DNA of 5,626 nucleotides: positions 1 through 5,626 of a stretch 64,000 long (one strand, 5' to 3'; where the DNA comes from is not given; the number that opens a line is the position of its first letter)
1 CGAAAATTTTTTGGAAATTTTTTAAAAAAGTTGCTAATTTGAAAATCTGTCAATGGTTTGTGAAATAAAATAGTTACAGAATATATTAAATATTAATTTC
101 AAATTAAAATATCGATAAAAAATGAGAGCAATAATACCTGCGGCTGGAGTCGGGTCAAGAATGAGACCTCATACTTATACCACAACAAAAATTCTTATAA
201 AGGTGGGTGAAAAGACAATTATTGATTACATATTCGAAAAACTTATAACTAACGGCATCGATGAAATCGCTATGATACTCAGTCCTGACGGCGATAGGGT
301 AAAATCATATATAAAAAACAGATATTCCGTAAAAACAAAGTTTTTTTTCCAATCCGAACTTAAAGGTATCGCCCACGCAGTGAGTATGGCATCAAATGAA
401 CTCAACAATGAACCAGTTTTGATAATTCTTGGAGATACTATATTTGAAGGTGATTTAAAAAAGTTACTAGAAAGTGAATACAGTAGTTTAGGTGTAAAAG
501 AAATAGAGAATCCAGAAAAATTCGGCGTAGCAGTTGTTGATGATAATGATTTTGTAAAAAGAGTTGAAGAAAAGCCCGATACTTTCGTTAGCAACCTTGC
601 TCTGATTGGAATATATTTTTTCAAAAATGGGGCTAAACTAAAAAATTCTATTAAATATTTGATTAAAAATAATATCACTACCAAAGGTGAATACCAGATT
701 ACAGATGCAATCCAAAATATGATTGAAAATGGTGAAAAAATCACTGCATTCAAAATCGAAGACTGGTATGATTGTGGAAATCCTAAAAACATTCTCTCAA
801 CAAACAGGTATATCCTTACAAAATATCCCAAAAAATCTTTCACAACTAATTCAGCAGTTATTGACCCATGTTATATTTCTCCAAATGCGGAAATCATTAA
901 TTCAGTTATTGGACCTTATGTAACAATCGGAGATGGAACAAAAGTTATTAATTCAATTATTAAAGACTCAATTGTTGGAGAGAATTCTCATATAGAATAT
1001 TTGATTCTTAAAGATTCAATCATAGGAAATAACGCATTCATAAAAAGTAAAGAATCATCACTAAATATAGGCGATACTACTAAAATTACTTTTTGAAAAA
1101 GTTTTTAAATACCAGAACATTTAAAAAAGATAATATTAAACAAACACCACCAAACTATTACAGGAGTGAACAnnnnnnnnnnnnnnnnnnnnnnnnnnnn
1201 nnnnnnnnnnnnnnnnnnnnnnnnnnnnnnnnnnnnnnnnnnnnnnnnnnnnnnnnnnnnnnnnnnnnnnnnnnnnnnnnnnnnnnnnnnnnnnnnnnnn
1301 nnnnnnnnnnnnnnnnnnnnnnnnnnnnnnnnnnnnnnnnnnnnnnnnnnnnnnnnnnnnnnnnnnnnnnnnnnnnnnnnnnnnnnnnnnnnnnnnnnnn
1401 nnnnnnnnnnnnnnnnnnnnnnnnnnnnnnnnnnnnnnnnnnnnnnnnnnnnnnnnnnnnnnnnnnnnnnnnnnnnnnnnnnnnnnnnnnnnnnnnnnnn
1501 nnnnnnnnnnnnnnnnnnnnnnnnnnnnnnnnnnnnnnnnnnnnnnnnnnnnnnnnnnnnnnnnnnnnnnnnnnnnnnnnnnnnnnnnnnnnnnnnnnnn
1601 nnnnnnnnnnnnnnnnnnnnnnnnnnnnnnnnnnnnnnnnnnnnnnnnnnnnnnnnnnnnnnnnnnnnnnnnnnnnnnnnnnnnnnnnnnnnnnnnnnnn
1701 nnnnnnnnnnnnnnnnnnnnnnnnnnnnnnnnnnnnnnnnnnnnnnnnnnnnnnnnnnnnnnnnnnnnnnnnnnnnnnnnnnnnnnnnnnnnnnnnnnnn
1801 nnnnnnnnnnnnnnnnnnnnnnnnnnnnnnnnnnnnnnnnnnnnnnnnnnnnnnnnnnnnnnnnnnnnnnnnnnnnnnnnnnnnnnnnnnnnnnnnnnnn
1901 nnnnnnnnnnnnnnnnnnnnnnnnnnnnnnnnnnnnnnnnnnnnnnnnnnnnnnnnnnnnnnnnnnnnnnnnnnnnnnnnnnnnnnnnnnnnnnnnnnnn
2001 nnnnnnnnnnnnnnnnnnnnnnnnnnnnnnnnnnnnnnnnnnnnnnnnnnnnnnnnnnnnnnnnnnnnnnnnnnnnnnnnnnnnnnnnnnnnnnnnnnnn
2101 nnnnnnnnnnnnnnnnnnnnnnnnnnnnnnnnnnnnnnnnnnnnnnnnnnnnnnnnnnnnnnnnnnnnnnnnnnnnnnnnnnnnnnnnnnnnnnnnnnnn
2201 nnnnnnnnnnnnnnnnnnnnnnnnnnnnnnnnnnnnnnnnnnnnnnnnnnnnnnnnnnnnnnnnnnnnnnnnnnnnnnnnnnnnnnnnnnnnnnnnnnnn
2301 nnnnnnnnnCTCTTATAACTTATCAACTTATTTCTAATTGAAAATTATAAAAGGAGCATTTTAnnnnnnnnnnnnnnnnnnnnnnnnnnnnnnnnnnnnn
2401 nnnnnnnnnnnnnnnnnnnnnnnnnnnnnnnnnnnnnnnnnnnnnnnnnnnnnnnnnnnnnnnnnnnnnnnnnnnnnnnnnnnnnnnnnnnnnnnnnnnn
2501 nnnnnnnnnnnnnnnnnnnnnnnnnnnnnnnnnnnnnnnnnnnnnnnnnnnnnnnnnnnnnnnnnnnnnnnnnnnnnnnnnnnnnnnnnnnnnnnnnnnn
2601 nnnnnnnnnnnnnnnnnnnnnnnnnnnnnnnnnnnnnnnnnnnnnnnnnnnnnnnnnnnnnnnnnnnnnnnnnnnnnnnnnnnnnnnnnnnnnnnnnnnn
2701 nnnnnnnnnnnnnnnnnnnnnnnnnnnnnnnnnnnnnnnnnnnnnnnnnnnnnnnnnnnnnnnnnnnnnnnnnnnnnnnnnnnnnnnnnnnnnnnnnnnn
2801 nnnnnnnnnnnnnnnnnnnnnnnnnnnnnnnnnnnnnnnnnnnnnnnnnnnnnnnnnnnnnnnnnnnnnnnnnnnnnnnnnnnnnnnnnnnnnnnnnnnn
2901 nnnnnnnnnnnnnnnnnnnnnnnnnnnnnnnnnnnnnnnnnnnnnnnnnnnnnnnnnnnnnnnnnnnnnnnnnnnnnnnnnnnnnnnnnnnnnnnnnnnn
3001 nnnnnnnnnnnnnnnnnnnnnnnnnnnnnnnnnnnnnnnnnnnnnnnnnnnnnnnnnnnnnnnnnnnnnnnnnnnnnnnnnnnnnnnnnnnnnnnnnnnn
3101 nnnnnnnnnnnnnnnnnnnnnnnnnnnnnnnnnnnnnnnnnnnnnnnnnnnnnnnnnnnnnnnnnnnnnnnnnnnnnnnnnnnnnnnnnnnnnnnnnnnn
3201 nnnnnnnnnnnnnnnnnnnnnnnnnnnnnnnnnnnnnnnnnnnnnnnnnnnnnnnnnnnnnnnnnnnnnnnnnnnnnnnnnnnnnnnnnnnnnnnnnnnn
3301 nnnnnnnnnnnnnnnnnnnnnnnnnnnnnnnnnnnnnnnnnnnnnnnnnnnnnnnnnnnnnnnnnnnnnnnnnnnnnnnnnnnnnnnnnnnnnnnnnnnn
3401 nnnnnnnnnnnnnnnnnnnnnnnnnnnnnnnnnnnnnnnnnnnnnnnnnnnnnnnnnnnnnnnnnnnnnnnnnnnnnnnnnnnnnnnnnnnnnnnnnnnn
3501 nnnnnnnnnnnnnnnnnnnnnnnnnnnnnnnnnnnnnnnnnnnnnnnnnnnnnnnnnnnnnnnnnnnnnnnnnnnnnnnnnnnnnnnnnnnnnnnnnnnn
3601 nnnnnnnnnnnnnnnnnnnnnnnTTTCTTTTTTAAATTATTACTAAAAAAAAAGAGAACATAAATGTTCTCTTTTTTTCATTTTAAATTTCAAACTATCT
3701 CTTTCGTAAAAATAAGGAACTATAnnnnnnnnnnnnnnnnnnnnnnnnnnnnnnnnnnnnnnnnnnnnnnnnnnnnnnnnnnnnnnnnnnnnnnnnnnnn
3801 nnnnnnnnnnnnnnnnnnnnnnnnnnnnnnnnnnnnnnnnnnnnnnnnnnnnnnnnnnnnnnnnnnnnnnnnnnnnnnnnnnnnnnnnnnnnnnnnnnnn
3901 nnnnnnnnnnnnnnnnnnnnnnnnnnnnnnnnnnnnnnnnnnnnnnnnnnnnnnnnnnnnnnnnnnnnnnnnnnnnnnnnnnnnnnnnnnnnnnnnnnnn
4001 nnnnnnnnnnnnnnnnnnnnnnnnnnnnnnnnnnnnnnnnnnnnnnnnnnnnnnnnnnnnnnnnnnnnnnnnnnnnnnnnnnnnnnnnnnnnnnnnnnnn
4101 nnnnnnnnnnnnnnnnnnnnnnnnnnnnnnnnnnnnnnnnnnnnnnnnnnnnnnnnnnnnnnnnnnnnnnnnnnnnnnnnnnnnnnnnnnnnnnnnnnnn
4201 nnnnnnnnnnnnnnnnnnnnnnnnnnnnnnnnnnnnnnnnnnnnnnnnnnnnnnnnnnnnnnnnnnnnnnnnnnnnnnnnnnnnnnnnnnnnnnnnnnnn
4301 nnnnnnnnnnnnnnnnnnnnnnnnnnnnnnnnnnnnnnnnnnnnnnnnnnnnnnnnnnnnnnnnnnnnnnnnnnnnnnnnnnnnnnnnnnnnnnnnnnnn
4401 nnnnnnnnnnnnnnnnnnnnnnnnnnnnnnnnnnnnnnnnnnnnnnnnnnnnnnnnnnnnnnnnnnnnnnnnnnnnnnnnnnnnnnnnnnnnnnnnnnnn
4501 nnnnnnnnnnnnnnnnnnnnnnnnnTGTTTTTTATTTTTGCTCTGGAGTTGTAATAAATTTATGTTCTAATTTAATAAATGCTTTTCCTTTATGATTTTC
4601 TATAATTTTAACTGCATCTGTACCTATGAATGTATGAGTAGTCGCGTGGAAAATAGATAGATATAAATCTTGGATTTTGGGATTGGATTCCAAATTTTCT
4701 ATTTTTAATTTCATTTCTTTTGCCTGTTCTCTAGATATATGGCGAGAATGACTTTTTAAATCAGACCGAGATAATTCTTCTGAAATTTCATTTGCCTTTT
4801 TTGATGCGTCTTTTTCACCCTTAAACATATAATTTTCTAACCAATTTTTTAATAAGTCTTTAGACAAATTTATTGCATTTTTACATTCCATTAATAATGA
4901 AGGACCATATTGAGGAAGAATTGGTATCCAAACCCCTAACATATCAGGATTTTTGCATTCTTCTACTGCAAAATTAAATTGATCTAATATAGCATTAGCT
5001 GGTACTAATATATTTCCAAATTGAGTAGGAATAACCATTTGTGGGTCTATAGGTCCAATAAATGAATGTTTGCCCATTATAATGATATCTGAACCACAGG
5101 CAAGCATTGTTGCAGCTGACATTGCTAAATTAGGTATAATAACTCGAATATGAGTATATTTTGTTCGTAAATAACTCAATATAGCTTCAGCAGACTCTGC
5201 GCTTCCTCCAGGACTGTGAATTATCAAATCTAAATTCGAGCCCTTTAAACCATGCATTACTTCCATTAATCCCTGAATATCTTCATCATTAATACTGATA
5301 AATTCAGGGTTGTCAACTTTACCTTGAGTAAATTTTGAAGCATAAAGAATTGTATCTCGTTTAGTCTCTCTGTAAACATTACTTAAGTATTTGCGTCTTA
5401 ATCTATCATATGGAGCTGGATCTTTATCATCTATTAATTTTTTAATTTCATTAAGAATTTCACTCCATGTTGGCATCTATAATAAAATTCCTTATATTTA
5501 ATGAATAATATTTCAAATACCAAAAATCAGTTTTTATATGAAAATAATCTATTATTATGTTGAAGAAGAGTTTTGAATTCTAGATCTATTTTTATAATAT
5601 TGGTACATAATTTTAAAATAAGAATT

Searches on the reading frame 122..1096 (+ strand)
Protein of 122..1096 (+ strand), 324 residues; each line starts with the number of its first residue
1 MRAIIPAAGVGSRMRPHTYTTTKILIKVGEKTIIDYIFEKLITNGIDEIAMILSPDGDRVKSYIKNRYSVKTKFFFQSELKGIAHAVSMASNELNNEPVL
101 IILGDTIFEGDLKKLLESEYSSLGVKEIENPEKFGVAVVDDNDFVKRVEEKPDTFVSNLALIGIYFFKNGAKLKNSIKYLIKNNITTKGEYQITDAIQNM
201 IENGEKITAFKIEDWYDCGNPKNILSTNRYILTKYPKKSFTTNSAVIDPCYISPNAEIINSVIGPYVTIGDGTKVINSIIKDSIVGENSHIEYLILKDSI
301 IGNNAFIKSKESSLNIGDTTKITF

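Call 17: search_protein_families(library=pfam, proteins=[window:122-1096:+], max_evalue=0.00001)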
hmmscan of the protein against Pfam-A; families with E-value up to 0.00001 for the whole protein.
window:122-1096:+ (324 aa): 3 families
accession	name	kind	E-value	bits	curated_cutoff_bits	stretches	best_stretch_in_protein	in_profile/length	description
PF00483.29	NTP_transferase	-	2.7e-38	132.4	21.2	1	3-232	2-243/245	Nucleotidyl transferase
PF12804.13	NTP_transf_3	-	4.8e-09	37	27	1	3-117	1-109/160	MobA-like NTP transferase domain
PF25084.1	LbH_EIF2B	-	9.4e-07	29.3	54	1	242-309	20-83/105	EIF2B subunit epsilon LbH domain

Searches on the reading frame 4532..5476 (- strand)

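Call 4: search_protein_families(library=pfam, proteins=[window:4532-5476:-], max_evalue=0.01)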
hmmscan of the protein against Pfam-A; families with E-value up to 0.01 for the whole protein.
window:4532-5476:- (314 aa): 3 families
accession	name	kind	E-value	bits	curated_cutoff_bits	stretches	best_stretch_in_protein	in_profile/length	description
PF01972.22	SDH_protease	-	3.8e-18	66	31.3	1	59-260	72-245/286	ClpP-like SDH-type serine proteinase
PF25145.1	NfeD1b_N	-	0.0002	21.5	40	1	84-142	36-94/189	NfeD1b, N-terminal domain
PF00574.28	CLP_protease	-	0.00038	20.8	20.2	1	78-130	45-97/182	Clp protease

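Call 5: search_protein_families(library=ncbifam, proteins=[window:4532-5476:-], max_evalue=0.01)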
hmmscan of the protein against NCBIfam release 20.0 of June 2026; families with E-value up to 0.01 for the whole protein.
window:4532-5476:- (314 aa): 6 families
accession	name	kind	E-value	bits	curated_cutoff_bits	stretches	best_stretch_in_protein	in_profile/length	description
NF047768.1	Clp_like_SDH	equivalog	1.7e-20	73.6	250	1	58-270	58-241/260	SDH family Clp fold serine proteinase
NF045542.1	Clp_rel_HeadMat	equivalog_domain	1.9e-11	44.2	120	1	78-140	33-95/165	head maturation protease, ClpP-related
NF045540.1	scaf_prot_MCP1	exception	3.8e-07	29.2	475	1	78-139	29-90/652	ClpP-like prohead protease/major capsid protein fusion protein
NF009205.0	PRK12553.1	subfamily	0.00036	20.2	228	1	66-128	50-116/211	ATP-dependent Clp protease proteolytic subunit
TIGR00706.1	SppA_dom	equivalog_domain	0.0016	18.2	155.45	1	84-143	37-98/208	signal peptide peptidase SppA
NF008745.0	PRK11778.1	equivalog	0.0021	17.2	259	1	33-144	88-198/345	protease SohB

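Call 80: search_protein_families(library=padloc, proteins=[window:4532-5476:-], max_evalue=0.001)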
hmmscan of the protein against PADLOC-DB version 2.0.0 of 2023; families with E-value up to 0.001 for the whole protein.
window:4532-5476:- (314 aa): 0 families
